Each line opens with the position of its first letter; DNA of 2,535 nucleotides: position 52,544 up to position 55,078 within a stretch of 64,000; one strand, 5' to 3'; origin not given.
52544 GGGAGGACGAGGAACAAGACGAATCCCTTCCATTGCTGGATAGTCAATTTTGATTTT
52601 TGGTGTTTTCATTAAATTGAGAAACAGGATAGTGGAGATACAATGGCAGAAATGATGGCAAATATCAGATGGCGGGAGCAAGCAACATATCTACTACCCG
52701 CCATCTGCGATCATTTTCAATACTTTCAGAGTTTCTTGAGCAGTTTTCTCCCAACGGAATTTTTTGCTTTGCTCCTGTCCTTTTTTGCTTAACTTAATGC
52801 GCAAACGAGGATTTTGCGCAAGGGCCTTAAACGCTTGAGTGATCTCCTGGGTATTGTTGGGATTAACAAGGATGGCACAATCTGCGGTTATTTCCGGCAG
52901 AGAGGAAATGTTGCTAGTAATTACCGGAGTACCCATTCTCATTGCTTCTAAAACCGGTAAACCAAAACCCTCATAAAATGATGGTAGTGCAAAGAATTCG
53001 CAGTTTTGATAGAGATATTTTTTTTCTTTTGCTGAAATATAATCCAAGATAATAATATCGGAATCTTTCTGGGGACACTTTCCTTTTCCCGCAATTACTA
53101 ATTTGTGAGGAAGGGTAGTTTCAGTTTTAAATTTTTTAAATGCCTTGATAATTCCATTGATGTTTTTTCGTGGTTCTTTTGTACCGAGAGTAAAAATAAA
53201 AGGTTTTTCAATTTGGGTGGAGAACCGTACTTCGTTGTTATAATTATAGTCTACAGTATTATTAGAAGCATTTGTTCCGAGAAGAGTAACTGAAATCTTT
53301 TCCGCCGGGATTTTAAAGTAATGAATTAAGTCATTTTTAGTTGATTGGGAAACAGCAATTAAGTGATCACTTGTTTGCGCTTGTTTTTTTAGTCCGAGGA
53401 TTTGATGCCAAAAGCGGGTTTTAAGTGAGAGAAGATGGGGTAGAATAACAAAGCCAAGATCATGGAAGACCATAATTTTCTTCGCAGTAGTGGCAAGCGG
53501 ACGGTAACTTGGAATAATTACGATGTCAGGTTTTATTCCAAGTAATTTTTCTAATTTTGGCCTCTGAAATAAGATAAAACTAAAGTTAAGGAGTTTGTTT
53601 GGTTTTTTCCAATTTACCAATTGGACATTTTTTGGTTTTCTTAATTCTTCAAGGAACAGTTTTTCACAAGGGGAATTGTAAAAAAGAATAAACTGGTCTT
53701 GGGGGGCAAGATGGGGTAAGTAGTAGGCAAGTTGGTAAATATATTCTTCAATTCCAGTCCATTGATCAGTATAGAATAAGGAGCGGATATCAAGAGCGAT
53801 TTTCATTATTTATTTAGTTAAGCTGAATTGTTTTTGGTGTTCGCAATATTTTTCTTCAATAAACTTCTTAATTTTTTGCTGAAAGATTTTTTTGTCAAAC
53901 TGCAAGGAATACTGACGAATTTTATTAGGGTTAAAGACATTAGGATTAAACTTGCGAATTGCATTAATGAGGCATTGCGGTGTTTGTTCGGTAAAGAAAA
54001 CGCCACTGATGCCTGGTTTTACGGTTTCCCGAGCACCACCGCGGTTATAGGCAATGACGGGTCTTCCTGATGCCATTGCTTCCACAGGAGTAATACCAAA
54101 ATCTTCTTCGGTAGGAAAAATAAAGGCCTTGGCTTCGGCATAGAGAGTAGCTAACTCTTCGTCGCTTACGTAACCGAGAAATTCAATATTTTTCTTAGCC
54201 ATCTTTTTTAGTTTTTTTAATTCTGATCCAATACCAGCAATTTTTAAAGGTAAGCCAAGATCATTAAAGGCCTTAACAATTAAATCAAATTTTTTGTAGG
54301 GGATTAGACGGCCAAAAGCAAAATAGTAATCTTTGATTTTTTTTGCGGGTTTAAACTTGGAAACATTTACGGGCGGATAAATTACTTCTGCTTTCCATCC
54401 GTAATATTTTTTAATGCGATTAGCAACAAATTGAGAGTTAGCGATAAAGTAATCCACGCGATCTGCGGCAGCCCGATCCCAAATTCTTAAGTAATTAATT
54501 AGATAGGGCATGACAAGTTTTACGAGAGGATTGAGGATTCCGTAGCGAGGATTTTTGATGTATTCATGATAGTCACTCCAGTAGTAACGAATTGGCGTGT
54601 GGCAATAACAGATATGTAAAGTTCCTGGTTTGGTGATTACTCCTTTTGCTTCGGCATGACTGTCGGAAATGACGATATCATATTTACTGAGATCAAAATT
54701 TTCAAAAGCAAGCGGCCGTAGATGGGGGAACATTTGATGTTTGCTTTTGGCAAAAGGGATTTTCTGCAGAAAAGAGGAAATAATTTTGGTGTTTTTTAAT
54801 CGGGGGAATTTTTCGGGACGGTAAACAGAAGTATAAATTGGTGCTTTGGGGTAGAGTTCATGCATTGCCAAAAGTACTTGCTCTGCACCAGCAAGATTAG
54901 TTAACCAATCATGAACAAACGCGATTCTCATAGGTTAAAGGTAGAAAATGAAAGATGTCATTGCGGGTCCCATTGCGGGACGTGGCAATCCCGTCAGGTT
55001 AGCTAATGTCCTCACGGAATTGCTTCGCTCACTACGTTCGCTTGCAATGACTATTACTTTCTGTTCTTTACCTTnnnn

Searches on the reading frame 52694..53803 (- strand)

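Call 88: search_protein_families(library=pfam, proteins=[window:52694-53803:-], max_evalue=0.001)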
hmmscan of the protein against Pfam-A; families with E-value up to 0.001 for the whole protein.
window:52694-53803:- (369 aa): 4 families
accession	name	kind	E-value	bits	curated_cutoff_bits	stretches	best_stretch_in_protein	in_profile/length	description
PF00534.26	Glycos_transf_1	-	1.5e-28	99.9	26.4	1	194-344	7-171/172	Glycosyl transferases group 1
PF13692.12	Glyco_trans_1_4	-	4.2e-22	79.4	27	1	202-331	3-142/142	Glycosyl transferases group 1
PF13439.12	Glyco_transf_4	-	3e-13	50.6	28.5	1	16-173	2-162/170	Glycosyltransferase Family 4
PF20706.3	GT4-conflict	-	6.5e-06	25.8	26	1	265-303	279-317/385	Family 4 Glycosyltransferase in conflict systems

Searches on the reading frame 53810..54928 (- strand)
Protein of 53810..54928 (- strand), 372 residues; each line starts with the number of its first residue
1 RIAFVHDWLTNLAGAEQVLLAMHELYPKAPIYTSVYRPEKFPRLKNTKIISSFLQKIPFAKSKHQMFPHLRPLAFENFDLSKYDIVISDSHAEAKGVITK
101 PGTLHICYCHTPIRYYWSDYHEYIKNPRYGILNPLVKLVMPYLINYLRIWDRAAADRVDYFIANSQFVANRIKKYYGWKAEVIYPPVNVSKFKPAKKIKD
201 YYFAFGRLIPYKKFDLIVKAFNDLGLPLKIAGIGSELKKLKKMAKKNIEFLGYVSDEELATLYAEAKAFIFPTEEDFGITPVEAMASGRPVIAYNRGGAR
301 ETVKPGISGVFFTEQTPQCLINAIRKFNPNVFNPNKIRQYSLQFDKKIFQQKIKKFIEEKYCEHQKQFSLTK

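Call 88: search_protein_families(library=pfam, proteins=[window:53810-54928:-], max_evalue=0.001)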
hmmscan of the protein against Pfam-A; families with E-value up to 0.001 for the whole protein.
window:53810-54928:- (372 aa): 5 families
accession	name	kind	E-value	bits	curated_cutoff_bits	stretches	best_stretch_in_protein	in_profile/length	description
PF00534.26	Glycos_transf_1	-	3.2e-29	102.1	26.4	1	196-328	12-156/172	Glycosyl transferases group 1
PF13692.12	Glyco_trans_1_4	-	9.9e-24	84.6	27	1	203-326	5-138/142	Glycosyl transferases group 1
PF13439.12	Glyco_transf_4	-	1.2e-10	42.1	28.5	1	14-190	3-169/170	Glycosyltransferase Family 4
PF20706.3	GT4-conflict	-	0.0001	21.9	26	1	238-304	250-321/385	Family 4 Glycosyltransferase in conflict systems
PF13524.12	Glyco_trans_1_2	-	0.00086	19.7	25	0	218-325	6-109/144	Glycosyl transferase-like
